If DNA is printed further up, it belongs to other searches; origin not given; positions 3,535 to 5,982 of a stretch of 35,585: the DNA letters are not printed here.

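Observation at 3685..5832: Winged-helix + ATP-cone + catalytically dead NrdD paralogue directly upstream of the real nrdD: a possible RNR-derived nucleotide-sensing transcription factor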

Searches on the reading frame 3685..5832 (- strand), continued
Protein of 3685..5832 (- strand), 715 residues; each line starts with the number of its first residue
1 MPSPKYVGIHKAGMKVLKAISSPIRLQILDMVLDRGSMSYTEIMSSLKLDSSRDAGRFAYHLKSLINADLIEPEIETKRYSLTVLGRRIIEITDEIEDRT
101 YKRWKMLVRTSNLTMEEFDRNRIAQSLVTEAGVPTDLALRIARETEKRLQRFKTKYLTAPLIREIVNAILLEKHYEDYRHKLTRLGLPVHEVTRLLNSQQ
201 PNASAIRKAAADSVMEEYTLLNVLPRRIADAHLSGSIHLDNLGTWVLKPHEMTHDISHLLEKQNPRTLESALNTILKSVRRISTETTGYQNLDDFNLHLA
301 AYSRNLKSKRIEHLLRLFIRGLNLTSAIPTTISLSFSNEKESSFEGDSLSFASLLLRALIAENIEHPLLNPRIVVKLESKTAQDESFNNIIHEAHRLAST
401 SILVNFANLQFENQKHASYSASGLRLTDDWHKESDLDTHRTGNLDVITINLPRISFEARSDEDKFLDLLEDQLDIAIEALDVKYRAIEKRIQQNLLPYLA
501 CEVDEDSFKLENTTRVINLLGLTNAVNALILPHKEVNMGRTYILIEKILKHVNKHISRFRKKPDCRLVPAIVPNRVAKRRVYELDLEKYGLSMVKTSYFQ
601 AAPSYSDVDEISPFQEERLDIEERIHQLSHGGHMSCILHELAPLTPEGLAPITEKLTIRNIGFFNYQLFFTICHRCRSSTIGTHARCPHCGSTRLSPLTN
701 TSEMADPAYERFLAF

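Call 10: search_solved_structures(query=window:3685-5832:-, show_alignments=2, max_evalue=0.1)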
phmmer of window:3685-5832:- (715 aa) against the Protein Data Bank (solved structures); distinct sequences matched with E-value up to 0.1: 4.
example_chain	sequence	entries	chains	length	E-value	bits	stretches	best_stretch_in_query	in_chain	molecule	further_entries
9d3x_A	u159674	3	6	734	1.8e-11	46.3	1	428-694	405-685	Anaerobic ribonucleoside-triphosphate reductase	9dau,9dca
1h78_A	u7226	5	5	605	1.5e-09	39.9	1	441-683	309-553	ANAEROBIC RIBONUCLEOTIDE-TRIPHOSPHATE REDUCTASE LARGE CHAIN | ANAEROBIC RIBONUCLEOTIDE-TRIPHOSPHATE REDUCTASE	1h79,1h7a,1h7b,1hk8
4coi_A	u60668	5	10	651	2.7e-05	25.9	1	441-498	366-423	ANAEROBIC RIBONUCLEOSIDE-TRIPHOSPHATE REDUCTASE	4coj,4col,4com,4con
4u3e_A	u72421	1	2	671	2.8e-05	25.8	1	441-498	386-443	Ribonucleoside triphosphate reductase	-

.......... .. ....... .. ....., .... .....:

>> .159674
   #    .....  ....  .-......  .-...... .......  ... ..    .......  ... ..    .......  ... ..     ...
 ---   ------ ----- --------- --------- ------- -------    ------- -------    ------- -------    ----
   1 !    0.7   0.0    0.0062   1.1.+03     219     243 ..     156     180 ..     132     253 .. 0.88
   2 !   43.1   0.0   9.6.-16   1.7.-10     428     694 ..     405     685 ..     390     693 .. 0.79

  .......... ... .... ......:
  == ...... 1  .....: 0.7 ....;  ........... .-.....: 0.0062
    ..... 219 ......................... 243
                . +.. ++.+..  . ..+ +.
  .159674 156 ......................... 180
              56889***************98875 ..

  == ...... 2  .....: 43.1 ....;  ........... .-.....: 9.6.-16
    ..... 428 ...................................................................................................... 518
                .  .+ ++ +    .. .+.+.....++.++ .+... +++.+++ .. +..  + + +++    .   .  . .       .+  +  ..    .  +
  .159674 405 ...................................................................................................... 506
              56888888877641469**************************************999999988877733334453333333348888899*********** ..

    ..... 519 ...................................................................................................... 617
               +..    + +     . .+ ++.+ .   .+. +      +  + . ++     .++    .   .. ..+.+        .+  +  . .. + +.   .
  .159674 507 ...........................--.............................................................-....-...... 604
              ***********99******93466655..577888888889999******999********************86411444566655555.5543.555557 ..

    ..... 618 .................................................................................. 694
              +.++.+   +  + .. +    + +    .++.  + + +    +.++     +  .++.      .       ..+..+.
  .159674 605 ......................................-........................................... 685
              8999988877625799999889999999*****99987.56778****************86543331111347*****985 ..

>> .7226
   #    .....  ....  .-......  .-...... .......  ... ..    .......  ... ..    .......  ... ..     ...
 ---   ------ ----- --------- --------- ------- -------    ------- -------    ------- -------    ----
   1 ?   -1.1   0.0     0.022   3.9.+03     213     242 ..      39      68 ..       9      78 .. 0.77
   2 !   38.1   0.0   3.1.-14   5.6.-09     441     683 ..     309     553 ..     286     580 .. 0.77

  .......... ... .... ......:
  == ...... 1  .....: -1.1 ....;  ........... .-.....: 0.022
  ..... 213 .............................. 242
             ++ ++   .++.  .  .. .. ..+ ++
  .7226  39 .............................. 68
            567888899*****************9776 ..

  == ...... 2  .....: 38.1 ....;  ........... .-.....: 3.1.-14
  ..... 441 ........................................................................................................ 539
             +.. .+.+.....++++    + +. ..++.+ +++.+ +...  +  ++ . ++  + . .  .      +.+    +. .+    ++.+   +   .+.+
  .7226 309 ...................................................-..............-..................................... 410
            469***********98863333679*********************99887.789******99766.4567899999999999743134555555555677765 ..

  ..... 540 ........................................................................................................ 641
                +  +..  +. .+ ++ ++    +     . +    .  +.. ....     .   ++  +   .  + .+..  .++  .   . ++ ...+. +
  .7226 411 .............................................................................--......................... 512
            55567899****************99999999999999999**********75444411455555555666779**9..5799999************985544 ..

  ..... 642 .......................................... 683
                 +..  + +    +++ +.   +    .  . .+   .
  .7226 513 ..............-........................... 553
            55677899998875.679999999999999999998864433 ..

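Call 17: find_encoding_contigs(protein=P0003, flank=8000, max_places=2)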
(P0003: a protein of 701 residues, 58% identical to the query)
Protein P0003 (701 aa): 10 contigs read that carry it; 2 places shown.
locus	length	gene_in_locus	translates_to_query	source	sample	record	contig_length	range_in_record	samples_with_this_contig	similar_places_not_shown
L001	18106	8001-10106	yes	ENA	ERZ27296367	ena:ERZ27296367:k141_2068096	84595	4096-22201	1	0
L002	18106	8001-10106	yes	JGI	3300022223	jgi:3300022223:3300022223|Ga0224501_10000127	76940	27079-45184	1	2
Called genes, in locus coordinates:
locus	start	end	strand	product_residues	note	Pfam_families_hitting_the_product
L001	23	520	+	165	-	PF19620:DUF6125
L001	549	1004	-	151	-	PF00571:CBS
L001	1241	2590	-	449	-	PF20695:UbiD_N, PF01977:UbiD, PF20696:UbiD_C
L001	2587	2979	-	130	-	PF16093:PAC4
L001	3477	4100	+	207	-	PF00730:HhH-GPD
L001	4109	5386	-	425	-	PF16575:CLP1_P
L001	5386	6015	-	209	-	-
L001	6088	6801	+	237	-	PF00154:RecA_N, PF08423:Rad51, PF06745:ATPase, PF13481:AAA_25, PF05707:Zot (weak), PF13479:AAA_24 (weak), PF01656:CbiA (weak)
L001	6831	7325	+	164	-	PF01864:CarS-like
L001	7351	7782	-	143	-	-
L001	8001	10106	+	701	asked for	PF12840:HTH_20 (weak), PF24038:DUF7347, PF03477:ATP-cone, PF13597:NRDD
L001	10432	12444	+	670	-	PF13597:NRDD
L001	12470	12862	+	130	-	-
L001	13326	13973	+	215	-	-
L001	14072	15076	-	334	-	PF26233:NicX, PF02073:Peptidase_M29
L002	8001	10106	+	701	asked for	PF12840:HTH_20 (weak), PF24038:DUF7347, PF03477:ATP-cone, PF13597:NRDD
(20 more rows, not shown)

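Call 18: find_encoding_contigs(protein=P0075, flank=8000, max_places=1)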
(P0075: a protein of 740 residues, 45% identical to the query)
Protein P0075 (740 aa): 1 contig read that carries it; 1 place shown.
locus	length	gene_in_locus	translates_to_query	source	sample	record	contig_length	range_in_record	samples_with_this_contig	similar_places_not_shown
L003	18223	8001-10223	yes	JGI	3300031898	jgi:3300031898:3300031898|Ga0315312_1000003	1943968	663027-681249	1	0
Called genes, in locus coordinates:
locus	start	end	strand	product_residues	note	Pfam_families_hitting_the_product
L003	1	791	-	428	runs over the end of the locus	PF27218:MJ0043_C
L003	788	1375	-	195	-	PF09335:VTT_dom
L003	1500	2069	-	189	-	PF01812:5-FTHF_cyc-lig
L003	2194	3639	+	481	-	PF00587:tRNA-synt_2b, PF03129:HGTP_anticodon, PF09180:ProRS-C_1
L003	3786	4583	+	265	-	-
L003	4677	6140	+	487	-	PF00890:FAD_binding_2 (faint), PF01134:GIDA (faint), PF01266:DAO (faint), PF03486:HI0933_like (faint), PF07992:Pyr_redox_2 (faint), PF13738:Pyr_redox_3 (faint), PF21688:FAD-depend_C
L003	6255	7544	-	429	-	PF00483:NTP_transferase, PF00132:Hexapep (faint), PF25084:LbH_EIF2B, PF25087:GMPPB_C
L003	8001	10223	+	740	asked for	PF01022:HTH_5 (weak), PF24038:DUF7347 (weak), PF03477:ATP-cone (weak), PF13597:NRDD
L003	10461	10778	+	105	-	PF00462:Glutaredoxin (weak)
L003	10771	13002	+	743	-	PF13597:NRDD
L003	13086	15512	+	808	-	PF00528:BPD_transp_1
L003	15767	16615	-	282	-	PF02729:OTCace_N, PF00185:OTCace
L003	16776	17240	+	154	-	PF01948:PyrI, PF02748:PyrI_C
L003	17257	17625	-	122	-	PF01849:NAC, PF19026:UBA_HYPK (weak)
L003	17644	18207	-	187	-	PF14810:TGT_C2, PF01472:PUA, PF03657:UPF0113 (faint)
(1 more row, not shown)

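Call 19: find_encoding_contigs(protein=P0100, flank=8000, max_places=1)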
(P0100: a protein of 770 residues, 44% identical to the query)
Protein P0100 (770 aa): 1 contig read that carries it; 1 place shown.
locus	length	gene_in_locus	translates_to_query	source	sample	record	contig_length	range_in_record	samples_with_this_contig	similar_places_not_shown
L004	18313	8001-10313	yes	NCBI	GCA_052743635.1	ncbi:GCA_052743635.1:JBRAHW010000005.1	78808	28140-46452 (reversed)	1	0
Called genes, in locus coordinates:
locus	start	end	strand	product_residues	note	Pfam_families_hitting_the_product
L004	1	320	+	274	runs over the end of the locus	PF00994:MoCF_biosynth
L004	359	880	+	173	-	-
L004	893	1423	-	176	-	PF01988:VIT1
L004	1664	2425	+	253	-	PF03029:ATP_bind_1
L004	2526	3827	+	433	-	PF01964:ThiC_Rad_SAM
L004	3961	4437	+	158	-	PF13404:HTH_AsnC-type (weak), PF13412:HTH_24 (weak)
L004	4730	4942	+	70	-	-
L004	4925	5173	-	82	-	-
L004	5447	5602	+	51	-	-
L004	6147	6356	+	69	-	PF04014:MazE_antitoxin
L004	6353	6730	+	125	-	PF01850:PIN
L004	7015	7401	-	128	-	PF01850:PIN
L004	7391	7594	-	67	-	-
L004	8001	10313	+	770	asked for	PF01022:HTH_5 (weak), PF24038:DUF7347 (weak), PF03477:ATP-cone (weak), PF13597:NRDD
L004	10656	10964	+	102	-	PF00462:Glutaredoxin (weak)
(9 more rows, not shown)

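Call 20: find_encoding_contigs(protein=P0084, flank=8000, max_places=1)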
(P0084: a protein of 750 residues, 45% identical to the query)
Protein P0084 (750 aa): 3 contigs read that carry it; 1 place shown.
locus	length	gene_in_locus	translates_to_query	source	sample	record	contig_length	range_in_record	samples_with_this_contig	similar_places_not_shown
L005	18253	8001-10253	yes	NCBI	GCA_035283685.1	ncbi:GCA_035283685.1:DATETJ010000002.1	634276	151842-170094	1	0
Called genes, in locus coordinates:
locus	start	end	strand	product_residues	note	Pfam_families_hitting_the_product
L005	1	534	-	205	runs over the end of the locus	PF01865:PhoU_div, PF01895:PhoU (faint)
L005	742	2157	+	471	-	PF01134:GIDA (faint), PF01266:DAO (faint), PF01494:FAD_binding_3 (faint), PF03486:HI0933_like (faint), PF07992:Pyr_redox_2 (faint), PF13738:Pyr_redox_3 (faint), PF21688:FAD-depend_C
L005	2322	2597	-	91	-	PF14947:HTH_45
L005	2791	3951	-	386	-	PF00155:Aminotran_1_2, PF12897:Asp_aminotransf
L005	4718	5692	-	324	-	PF01972:SDH_protease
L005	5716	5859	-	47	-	-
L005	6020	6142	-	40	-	-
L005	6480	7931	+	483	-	PF02310:B12-binding, PF04055:Radical_SAM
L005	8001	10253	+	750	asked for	PF01022:HTH_5 (faint), PF24038:DUF7347 (weak), PF03477:ATP-cone (weak), PF13597:NRDD, PF11230:YjjI-like (faint)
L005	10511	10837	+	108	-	PF00462:Glutaredoxin (weak)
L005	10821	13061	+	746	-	PF13597:NRDD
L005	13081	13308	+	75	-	-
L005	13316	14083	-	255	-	PF12746:GNAT_acetyltran (weak)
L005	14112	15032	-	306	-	PF02729:OTCace_N, PF00185:OTCace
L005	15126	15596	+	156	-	PF01948:PyrI, PF02748:PyrI_C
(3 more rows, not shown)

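Call 28: search_protein_representatives(protein=window:3685-5832:-)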
Query: 715 residues. Proteins with E-value up to 0.001 (for the whole library): 1466; up to 1e-10: 713; up to 1e-30: 252. The best 150 are listed.
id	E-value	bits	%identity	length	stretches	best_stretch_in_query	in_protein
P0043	1.2e-234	796.9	54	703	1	1-695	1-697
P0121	8.6e-152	523.2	43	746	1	11-694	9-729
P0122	6.9e-148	510.3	42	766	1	9-694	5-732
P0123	2.9e-142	491.7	43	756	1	9-697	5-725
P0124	1.9e-136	472.5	39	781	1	11-696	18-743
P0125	6.2e-128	444.4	44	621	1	12-595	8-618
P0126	8.4e-127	440.6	38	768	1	13-694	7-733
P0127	5.1e-121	421.5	38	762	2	14-324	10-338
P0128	6.6e-121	421.1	40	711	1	44-694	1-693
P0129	7.9e-121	420.9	37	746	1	11-708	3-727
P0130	4.2e-117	408.6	38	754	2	15-323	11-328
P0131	2.2e-116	406.2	38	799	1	14-693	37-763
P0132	1.1e-113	397.2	39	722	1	17-696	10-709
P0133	1.9e-111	389.9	38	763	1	11-693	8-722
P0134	2.9e-111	389.3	37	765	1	12-693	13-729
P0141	4.0e-106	372.3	38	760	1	16-693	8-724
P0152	1.0e-96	341.2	36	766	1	14-694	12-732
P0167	3.8e-80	286.5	34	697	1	15-696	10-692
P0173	3.2e-72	260.3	34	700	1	16-694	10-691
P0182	5.2e-69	249.7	35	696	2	16-257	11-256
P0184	6.5e-68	246.1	32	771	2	363-696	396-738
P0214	4.6e-57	210.2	27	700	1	15-692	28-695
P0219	6.9e-55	203.0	30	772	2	68-325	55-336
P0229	1.4e-52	195.4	33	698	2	15-257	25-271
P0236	2.3e-50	188.0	31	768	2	66-325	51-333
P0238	3.2e-50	187.6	44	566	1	16-250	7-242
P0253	1.2e-48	182.4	44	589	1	15-247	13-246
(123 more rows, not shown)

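Call 32: find_related_loci(query=A1, collection=genome_contigs, flank=5000)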
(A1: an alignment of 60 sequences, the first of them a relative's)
Query A1 (715 aa) in genome_contigs; peptide patterns used: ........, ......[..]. (x = any residue, [..] = any of these).
549 stretches matched a pattern; 408 encode a relative of the query (tblastn E <= 1e-3); the best 80 are kept; 80 distinct loci.
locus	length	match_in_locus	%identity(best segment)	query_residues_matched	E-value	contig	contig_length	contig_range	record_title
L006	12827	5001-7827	79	1-703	0e+0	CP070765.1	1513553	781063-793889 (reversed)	MAG: Candidatus Bathyarchaeota archaeon isolate bin257 chromosome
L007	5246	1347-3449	55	1-700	0e+0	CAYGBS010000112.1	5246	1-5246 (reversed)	MAG TPA_asm: uncultured Candidatus Bathyarchaeia archaeon isolate ERP108616_co2_16 genome assembly, contig: NODE_34450_l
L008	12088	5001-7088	55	1-695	0e+0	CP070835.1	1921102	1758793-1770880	MAG: Candidatus Bathyarchaeota archaeon isolate bin106 chromosome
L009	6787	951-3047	53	1-699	0e+0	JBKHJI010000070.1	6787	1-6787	MAG: Candidatus Bathyarchaeia archaeon isolate D4M11_35 NODE_7152_length_6787_cov_10.886512, whole genome shotgun sequen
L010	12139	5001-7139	54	1-710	0e+0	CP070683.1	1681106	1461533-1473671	MAG: Candidatus Bathyarchaeota archaeon isolate bin67 chromosome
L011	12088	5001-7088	53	3-698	0e+0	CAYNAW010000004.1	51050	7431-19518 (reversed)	MAG TPA_asm: uncultured Candidatus Bathyarchaeia archaeon isolate binchicken_co327_101 genome assembly, contig: NODE_58_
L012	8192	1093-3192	52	1-699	0e+0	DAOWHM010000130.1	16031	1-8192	MAG TPA_asm: Candidatus Bathyarchaeota archaeon isolate CSMAG_2017 CSMAG_2017_k141_10930_length_16031_cov_15.3320, whole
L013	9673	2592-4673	53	1-692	0e+0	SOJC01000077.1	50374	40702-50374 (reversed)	MAG: Candidatus Bathyarchaeota archaeon isolate E29_bin60 NODE_46_length_50374_cov_69.476659, whole genome shotgun seque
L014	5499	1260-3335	52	8-699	0e+0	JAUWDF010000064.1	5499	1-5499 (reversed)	MAG: Candidatus Bathyarchaeota archaeon isolate CSMAG_2157 CSMAG_2157_k141_2318369_length_5499_cov_6.0000, whole genome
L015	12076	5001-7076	50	1-693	0e+0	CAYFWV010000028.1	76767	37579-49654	MAG TPA_asm: uncultured Candidatus Bathyarchaeia archaeon isolate ERP108616_co1_415 genome assembly, contig: k119_146345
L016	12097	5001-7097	56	1-699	0e+0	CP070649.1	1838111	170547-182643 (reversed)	MAG: Candidatus Bathyarchaeota archaeon isolate bin87 chromosome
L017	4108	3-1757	54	115-698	0e+0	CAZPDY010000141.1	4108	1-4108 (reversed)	MAG TPA_asm: uncultured Candidatus Bathyarchaeia archaeon isolate binchicken_co58_185 genome assembly, contig: NODE_1709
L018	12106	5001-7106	56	1-701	0e+0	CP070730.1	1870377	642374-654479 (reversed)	MAG: Candidatus Bathyarchaeota archaeon isolate bin42 chromosome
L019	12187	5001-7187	43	11-695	0e+0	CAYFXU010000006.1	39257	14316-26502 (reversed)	MAG TPA_asm: uncultured Candidatus Bathyarchaeia archaeon isolate ERP108616_co2_244 genome assembly, contig: NODE_1173_l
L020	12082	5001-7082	56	1-693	0e+0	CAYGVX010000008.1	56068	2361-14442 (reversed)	MAG TPA_asm: uncultured Candidatus Bathyarchaeia archaeon isolate ERP119294_co3_385 genome assembly, contig: NODE_156_le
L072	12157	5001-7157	41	10-692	2e-168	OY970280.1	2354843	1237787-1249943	MAG: Candidatus Bathyarchaeota archaeon isolate MFD03726.bin.1.102 genome assembly, chromosome: 1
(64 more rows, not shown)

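Call 34: find_encoding_contigs(protein=P0011, flank=10000, max_places=1)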
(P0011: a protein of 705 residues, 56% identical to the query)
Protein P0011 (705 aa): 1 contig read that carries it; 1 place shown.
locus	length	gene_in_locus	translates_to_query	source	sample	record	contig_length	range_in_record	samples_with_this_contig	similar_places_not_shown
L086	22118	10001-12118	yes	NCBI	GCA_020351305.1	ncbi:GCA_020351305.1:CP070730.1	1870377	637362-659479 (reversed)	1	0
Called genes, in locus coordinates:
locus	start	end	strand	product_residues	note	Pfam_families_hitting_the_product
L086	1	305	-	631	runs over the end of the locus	PF10442:FIST_C (faint), PF08495:FIST (weak)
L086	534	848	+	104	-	-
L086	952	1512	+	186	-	PF00583:Acetyltransf_1 (weak), PF13508:Acetyltransf_7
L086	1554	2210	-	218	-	PF03848:TehB, PF13489:Methyltransf_23, PF13847:Methyltransf_31, PF08241:Methyltransf_11, PF08242:Methyltransf_12 (weak), PF13649:Methyltransf_25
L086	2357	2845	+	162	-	PF01047:MarR (weak), PF13404:HTH_AsnC-type (weak), PF13412:HTH_24, PF18024:HTH_50 (faint)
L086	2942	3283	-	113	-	PF00903:Glyoxalase, PF13669:Glyoxalase_4 (faint)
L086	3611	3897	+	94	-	-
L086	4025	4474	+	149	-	-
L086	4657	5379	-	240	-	-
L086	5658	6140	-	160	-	PF06966:DUF1295 (weak), PF04191:PEMT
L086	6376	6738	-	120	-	-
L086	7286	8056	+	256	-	PF02633:Creatininase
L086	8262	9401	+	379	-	PF00266:Aminotran_5, PF01212:Beta_elim_lyase (weak)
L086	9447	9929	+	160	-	PF04008:Adenosine_kin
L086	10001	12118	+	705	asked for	PF24038:DUF7347, PF03477:ATP-cone (weak), PF13597:NRDD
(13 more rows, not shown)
